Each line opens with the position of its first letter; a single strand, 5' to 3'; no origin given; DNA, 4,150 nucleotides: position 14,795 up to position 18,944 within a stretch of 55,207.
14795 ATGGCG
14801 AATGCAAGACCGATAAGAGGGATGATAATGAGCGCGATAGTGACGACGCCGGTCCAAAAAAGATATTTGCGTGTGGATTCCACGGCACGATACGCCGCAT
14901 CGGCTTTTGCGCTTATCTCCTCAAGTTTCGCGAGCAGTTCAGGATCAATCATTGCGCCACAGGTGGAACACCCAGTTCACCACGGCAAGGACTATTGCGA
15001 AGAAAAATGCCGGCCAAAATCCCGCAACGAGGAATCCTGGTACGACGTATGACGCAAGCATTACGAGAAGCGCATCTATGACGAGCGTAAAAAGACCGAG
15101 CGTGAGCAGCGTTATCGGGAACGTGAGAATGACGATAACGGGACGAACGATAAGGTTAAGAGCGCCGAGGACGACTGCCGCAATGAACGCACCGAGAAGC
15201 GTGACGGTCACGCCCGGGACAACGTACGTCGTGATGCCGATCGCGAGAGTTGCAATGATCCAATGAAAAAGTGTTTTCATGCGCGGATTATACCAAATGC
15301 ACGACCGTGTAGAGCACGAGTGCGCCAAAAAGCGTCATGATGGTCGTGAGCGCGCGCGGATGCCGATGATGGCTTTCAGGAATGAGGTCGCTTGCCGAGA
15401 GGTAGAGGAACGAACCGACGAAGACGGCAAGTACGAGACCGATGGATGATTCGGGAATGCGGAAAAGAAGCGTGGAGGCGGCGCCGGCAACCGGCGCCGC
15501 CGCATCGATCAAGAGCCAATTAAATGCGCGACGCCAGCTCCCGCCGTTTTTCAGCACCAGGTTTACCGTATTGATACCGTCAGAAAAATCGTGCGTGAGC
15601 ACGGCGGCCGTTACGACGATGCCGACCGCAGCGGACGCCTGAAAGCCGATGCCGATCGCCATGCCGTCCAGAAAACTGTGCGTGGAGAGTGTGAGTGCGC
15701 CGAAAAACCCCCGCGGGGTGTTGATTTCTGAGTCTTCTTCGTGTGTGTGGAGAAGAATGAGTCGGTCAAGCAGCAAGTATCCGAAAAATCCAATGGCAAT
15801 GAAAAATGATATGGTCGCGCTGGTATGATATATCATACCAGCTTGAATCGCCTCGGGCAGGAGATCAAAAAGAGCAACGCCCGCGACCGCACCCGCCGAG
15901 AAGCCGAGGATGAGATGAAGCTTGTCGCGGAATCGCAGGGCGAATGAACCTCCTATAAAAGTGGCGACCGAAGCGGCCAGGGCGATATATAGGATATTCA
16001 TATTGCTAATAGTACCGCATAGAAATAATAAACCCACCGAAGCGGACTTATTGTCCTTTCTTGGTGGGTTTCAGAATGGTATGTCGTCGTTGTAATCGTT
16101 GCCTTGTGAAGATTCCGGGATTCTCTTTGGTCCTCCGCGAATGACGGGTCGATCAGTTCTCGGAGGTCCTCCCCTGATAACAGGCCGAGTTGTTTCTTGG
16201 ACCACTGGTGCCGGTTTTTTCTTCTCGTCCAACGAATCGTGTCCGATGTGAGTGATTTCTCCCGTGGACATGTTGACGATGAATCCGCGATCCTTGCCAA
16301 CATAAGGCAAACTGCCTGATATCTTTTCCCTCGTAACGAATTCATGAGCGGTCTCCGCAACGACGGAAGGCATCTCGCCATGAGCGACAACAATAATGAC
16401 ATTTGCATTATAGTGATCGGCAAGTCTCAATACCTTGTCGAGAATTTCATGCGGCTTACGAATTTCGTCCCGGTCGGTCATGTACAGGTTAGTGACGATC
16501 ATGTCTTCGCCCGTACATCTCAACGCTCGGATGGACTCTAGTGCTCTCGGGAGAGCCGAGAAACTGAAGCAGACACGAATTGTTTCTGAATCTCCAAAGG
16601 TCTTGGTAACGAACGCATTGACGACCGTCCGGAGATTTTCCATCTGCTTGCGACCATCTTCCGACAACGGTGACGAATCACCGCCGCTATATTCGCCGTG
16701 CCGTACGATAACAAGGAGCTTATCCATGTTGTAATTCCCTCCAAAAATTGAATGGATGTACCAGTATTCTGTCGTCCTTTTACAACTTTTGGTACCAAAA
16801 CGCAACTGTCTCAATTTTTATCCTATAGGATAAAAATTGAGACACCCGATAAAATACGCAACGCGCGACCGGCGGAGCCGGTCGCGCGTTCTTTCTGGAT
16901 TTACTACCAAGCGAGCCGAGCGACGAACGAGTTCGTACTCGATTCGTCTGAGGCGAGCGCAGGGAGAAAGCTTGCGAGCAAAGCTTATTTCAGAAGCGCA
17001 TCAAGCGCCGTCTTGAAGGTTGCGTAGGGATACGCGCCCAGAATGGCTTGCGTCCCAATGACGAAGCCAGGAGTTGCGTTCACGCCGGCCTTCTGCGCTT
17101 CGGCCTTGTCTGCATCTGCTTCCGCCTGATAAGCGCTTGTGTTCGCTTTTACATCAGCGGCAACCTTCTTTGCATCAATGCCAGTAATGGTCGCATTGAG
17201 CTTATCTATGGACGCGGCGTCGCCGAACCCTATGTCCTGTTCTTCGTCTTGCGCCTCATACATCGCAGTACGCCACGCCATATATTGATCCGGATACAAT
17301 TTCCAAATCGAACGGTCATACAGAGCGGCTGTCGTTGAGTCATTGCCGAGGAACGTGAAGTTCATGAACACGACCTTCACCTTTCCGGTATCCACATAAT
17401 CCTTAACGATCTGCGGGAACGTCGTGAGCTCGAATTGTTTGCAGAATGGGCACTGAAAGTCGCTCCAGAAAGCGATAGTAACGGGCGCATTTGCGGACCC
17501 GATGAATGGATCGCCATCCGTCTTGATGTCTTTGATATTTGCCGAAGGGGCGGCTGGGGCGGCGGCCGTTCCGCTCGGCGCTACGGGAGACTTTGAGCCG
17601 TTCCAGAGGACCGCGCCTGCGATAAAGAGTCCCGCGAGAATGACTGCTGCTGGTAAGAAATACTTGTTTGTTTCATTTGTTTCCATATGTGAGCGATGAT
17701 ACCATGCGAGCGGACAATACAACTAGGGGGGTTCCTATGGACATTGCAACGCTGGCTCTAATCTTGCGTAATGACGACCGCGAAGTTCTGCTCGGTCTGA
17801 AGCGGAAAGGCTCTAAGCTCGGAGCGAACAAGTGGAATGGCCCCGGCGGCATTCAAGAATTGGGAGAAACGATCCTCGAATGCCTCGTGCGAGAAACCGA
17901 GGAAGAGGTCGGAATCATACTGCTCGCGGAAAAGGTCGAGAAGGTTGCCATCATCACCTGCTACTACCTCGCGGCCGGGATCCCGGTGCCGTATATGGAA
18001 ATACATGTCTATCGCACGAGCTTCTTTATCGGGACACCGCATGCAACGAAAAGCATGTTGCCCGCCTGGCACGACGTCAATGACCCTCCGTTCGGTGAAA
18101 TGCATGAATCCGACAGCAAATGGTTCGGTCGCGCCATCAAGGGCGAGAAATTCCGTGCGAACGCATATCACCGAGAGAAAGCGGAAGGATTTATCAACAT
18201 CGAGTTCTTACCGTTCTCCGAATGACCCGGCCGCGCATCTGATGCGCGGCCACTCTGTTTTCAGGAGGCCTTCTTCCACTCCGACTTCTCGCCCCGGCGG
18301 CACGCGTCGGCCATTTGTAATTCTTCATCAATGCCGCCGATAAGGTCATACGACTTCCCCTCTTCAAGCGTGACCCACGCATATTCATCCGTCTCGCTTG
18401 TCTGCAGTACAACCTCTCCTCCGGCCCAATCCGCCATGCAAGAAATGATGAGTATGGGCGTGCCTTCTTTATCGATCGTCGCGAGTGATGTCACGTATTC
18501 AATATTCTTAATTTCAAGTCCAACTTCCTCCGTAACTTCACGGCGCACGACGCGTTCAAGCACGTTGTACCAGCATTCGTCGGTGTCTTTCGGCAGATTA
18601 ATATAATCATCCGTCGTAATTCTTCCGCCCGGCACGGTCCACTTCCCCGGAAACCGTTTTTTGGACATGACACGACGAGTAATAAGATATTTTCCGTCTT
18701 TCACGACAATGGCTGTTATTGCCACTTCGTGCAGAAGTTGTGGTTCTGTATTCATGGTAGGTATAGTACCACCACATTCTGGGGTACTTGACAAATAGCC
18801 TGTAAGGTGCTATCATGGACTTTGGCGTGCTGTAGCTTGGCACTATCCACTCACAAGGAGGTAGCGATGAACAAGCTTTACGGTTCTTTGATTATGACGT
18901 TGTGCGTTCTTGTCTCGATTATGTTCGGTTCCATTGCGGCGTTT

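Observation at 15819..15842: Identical 24-nt perfect palindrome in frame in two unrelated genes (ZIP transporter and Dus)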

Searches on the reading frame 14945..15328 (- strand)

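Call 80: search_protein_families(library=pfam, proteins=[window:14945-15328:-], max_evalue=0.01)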
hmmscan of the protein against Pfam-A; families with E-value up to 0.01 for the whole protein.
window:14945-15328:- (127 aa): 1 family
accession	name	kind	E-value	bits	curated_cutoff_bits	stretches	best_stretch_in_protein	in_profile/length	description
PF04020.18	Phage_holin_4_2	-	1.9e-29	102.8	28.8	1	17-120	1-105/105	Mycobacterial 4 TMS phage holin, superfamily IV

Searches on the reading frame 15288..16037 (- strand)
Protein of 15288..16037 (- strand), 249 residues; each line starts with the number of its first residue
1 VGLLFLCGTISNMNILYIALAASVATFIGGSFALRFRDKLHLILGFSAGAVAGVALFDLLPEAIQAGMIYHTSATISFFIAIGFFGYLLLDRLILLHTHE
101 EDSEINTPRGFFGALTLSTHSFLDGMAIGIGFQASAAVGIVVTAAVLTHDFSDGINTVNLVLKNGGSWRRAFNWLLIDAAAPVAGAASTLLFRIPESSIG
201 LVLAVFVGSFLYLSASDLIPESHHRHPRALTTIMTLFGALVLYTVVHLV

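Call 11: search_protein_families(library=pfam, proteins=[window:15288-16037:-])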
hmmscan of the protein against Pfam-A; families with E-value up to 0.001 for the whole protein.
window:15288-16037:- (249 aa): 1 family
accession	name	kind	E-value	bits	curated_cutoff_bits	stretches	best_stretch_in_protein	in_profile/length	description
PF02535.28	Zip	-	7.2e-21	75.2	35.1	2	109-243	177-320/323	ZIP Zinc transporter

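Call 15: find_homologous_proteins(query=window:15288-16037:-, max_evalue=1e-10)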
Query window:15288-16037:- (249 aa): 6979 proteins with E <= 1e-10 among 8000 candidates; the best 120 are listed.
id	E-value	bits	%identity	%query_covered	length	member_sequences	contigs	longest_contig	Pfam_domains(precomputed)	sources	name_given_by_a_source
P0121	7.2e-144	495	100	95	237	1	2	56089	PF02535.29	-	-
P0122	2.1e-131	455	91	95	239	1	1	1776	PF02535.29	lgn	-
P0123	9.8e-130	449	88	95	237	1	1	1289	PF02535.29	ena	-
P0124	1.1e-128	446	88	95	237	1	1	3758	PF02535.29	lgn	-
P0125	1.5e-128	445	89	95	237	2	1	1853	PF02535.29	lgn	-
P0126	2.2e-128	445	88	95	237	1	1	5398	PF02535.29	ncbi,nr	ncbi:MAG: ZIP family metal transporter [Candidatus Parcubacteria bacterium]|nr:ZIP family metal tran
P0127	1.2e-126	439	85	95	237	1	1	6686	PF02535.29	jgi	jgi:ZIP family zinc transporter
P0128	1.9e-126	438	87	95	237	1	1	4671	PF02535.29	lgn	-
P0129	2.9e-126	438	86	95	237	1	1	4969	PF02535.29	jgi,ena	-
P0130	3.6e-126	437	88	91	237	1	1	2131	PF02535.29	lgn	-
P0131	3.8e-126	437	87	95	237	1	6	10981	PF02535.29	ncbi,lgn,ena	ncbi:MAG: ZIP family metal transporter [Patescibacteria group bacterium]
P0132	5.2e-126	437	86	96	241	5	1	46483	PF02535.29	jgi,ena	-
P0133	5.3e-126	437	86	95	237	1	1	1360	PF02535.29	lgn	-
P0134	1.1e-125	436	86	95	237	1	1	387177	PF02535.29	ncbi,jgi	ncbi:MAG: ZIP family metal transporter [Candidatus Paceibacterota bacterium]|jgi:ZIP family zinc tra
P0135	1.5e-125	435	86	95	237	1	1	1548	PF02535.29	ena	-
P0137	2.4e-125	435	87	95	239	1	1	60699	PF02535.29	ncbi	-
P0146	4.3e-124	431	85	95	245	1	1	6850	PF02535.29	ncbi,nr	ncbi:MAG: ZIP family metal transporter [Candidatus Pacebacteria bacterium]|nr:ZIP family metal trans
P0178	3.3e-122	424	83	91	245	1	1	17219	PF02535.29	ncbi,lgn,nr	ncbi:ZIP family metal transporter [Candidatus Kaiserbacteria bacterium]|nr:ZIP family metal transpor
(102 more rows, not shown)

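Call 50: find_encoding_contigs(protein=P0122, flank=1000, max_places=1)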
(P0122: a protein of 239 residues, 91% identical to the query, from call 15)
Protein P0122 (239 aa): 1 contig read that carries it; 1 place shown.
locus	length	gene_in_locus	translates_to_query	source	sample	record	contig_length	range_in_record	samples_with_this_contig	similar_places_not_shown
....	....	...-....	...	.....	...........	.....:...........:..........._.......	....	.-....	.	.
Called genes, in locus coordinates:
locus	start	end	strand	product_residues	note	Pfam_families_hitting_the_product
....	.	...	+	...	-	?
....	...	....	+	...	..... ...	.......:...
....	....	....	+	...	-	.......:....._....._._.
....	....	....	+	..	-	-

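Call 51: find_encoding_contigs(protein=P0125, flank=1000, max_places=1)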
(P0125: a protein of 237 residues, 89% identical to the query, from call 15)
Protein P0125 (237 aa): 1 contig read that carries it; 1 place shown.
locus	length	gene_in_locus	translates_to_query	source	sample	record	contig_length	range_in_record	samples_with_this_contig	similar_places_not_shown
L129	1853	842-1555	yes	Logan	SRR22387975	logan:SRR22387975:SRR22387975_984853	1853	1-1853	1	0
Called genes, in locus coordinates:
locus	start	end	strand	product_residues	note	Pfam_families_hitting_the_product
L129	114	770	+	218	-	-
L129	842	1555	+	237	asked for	PF02535:Zip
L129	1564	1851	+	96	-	?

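Call 52: find_encoding_contigs(protein=P0130, flank=1000, max_places=1)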
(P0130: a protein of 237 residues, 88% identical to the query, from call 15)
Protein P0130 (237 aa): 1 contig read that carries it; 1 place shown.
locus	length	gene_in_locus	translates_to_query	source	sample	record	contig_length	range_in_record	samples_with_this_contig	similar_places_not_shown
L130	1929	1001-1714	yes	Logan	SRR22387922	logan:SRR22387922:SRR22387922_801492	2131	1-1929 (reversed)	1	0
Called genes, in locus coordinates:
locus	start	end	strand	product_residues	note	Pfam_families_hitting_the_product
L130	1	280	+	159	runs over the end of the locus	?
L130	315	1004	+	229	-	-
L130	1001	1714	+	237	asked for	PF02535:Zip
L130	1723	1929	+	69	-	?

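Call 82: find_encoding_contigs(protein=P0137, flank=300, max_places=1)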
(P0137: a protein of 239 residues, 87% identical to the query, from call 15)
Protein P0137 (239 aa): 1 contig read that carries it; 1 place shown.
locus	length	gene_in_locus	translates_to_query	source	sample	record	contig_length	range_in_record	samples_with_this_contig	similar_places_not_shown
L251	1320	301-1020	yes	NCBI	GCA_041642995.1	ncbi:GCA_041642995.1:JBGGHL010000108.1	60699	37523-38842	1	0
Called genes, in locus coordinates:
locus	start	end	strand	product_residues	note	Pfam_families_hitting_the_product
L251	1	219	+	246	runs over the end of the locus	-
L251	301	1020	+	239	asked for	PF02535:Zip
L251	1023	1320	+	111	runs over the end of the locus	PF04020:Phage_holin_4_2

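Call 83: find_encoding_contigs(protein=P0146, flank=300, max_places=1)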
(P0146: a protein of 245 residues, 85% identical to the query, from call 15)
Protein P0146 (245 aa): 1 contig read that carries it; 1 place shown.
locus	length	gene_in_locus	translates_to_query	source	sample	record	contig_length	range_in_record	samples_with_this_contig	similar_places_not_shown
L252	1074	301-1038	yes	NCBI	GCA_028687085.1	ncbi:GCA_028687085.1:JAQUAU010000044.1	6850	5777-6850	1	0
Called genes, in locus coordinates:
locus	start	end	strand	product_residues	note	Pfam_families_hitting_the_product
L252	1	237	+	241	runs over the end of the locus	PF13462:Thioredoxin_4, PF13098:Thioredoxin_2 (faint), PF01323:DSBA (faint)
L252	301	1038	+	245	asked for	PF02535:Zip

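Call 84: find_encoding_contigs(protein=P0133, flank=300, max_places=1)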
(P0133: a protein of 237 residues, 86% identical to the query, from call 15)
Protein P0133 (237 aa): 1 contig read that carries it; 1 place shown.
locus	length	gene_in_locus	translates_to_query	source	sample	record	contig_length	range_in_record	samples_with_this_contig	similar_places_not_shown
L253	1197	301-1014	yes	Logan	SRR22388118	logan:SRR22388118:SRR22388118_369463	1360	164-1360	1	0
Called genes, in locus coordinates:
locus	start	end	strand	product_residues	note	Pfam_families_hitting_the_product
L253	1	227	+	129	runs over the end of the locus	?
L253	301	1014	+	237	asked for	PF02535:Zip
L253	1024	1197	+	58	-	?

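Call 85: find_encoding_contigs(protein=P0178, flank=300, max_places=1)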
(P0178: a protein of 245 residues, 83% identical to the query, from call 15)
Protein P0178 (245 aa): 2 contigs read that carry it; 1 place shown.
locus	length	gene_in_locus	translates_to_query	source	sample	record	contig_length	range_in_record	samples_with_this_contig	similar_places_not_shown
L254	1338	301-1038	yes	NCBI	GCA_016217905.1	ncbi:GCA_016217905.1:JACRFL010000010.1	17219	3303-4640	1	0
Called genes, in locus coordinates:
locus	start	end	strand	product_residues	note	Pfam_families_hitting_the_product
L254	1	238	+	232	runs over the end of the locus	PF13462:Thioredoxin_4, PF13098:Thioredoxin_2 (weak), PF01323:DSBA (faint)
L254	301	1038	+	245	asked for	PF02535:Zip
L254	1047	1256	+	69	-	-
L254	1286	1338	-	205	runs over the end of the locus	PF09335:VTT_dom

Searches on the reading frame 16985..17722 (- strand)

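Call 59: search_protein_families(library=pfam, proteins=[window:16985-17722:-], max_evalue=0.001)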
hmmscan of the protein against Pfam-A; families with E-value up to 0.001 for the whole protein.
window:16985-17722:- (245 aa): 3 families
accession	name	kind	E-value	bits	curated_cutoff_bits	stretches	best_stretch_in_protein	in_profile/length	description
PF13462.12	Thioredoxin_4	-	6.5e-28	98.4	23.2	1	68-242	2-165/165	Thioredoxin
PF01323.26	DSBA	-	1.2e-12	48.5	25.6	2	82-128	1-43/191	DSBA-like thioredoxin domain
PF13098.12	Thioredoxin_2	-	0.00019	22.2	27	0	81-239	7-103/104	Thioredoxin-like domain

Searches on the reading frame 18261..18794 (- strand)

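Call 59: search_protein_families(library=pfam, proteins=[window:18261-18794:-], max_evalue=0.001)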
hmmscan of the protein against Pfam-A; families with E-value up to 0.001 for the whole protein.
window:18261-18794:- (177 aa): 1 family
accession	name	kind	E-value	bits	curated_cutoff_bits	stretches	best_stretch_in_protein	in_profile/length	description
PF00293.34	NUDIX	-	1.8e-12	47.9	21.1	1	24-146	4-118/134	NUDIX domain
